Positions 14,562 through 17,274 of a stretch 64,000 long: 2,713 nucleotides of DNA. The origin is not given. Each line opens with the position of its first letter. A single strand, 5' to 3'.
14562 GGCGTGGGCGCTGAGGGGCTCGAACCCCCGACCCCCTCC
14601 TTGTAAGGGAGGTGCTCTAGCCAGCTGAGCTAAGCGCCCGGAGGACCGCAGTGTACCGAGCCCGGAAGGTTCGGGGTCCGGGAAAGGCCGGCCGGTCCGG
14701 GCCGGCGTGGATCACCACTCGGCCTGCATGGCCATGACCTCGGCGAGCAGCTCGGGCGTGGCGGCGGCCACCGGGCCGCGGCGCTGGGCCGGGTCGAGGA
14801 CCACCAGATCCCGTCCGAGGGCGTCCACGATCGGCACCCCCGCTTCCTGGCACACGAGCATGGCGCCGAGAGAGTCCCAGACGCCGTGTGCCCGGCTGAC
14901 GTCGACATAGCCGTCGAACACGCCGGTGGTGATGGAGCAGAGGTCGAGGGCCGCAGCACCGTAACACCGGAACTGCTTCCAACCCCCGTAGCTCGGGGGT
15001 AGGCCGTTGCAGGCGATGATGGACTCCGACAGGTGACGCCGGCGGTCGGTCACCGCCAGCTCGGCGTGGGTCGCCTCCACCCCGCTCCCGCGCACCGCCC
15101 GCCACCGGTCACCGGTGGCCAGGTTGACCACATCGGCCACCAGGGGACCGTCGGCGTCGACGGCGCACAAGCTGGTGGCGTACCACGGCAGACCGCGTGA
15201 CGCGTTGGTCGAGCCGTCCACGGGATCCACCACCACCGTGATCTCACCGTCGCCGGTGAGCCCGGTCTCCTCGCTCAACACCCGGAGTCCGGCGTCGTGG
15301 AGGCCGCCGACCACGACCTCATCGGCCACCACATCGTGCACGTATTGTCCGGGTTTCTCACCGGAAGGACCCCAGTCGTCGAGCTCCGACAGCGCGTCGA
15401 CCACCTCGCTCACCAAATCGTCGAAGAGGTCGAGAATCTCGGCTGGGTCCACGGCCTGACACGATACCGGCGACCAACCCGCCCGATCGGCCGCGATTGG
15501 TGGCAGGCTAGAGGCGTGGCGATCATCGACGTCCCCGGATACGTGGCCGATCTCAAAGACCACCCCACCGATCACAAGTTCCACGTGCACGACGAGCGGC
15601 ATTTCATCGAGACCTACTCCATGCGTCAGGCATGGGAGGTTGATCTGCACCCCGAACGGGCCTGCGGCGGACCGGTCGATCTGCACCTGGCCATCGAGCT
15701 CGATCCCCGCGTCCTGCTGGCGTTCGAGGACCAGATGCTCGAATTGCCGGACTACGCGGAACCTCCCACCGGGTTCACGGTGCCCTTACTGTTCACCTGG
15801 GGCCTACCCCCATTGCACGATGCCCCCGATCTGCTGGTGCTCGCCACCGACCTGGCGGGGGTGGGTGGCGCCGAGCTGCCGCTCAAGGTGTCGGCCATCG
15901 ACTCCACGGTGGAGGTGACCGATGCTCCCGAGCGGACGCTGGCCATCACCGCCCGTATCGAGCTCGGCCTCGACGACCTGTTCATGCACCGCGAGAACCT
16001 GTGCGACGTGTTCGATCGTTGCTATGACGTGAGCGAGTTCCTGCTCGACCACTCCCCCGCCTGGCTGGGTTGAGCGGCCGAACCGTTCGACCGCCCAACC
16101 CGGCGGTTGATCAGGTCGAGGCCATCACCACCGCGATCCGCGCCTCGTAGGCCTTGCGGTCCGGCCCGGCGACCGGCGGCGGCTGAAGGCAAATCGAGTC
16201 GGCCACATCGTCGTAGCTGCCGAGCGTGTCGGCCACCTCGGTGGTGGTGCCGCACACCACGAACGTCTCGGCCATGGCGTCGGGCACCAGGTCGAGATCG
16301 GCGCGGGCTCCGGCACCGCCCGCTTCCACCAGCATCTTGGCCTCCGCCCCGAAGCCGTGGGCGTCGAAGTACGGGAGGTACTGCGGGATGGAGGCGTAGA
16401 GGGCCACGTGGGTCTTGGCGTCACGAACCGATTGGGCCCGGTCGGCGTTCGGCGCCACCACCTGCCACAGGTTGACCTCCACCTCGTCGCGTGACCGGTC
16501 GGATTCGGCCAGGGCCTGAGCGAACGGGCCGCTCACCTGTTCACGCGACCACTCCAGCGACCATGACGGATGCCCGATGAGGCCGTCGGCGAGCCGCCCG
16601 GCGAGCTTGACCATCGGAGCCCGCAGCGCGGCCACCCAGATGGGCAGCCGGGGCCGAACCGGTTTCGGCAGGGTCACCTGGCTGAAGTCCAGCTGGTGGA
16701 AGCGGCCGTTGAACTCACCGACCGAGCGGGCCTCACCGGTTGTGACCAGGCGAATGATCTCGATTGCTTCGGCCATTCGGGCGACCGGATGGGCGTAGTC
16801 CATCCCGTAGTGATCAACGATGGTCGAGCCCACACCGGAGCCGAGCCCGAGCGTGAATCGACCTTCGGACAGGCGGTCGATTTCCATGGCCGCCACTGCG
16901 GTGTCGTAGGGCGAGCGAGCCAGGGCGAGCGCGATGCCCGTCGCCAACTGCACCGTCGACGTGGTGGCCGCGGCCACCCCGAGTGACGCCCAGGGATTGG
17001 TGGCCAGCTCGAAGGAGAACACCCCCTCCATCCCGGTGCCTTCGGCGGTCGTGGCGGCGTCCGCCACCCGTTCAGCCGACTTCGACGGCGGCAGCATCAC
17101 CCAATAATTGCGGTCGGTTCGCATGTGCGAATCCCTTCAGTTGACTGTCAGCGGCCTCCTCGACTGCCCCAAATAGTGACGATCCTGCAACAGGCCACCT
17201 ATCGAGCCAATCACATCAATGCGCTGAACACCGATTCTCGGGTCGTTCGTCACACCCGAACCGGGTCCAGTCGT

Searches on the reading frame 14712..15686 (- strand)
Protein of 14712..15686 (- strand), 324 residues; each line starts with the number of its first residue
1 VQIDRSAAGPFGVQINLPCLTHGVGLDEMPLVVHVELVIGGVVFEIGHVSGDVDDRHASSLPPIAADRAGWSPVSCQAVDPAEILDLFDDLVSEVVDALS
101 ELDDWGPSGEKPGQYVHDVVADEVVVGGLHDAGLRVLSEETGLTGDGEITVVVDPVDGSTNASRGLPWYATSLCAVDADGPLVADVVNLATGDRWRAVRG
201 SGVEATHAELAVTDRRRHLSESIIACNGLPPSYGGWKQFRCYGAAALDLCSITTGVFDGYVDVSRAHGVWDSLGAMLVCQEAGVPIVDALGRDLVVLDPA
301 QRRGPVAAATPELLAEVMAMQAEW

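Call 52: search_protein_families(library=pfam, proteins=[window:14712-15686:-], max_evalue=0.00001)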
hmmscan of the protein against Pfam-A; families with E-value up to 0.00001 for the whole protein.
window:14712-15686:- (324 aa): 1 family
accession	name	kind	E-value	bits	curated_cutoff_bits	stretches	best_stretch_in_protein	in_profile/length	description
PF00459.30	Inositol_P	-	4.1e-20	72.8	27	1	135-315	65-260/271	Inositol monophosphatase family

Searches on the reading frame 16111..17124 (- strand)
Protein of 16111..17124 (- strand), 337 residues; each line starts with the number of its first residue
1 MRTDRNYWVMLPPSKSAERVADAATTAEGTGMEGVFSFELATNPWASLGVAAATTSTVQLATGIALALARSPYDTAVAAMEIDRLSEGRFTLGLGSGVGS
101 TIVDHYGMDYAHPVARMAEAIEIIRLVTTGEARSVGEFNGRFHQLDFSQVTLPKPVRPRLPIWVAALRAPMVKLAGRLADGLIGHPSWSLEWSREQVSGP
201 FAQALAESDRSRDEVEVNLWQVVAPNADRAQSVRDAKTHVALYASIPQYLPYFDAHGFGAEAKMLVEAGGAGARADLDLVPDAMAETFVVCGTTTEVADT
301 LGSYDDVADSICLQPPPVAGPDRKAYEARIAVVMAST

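Call 52: search_protein_families(library=pfam, proteins=[window:16111-17124:-], max_evalue=0.00001)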
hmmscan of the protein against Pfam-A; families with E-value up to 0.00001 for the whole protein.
window:16111-17124:- (337 aa): 1 family
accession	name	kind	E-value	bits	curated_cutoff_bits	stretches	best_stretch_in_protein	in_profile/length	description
PF00296.26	Bac_luciferase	-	2.6e-48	165.4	27.9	1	15-306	20-309/314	Luciferase-like monooxygenase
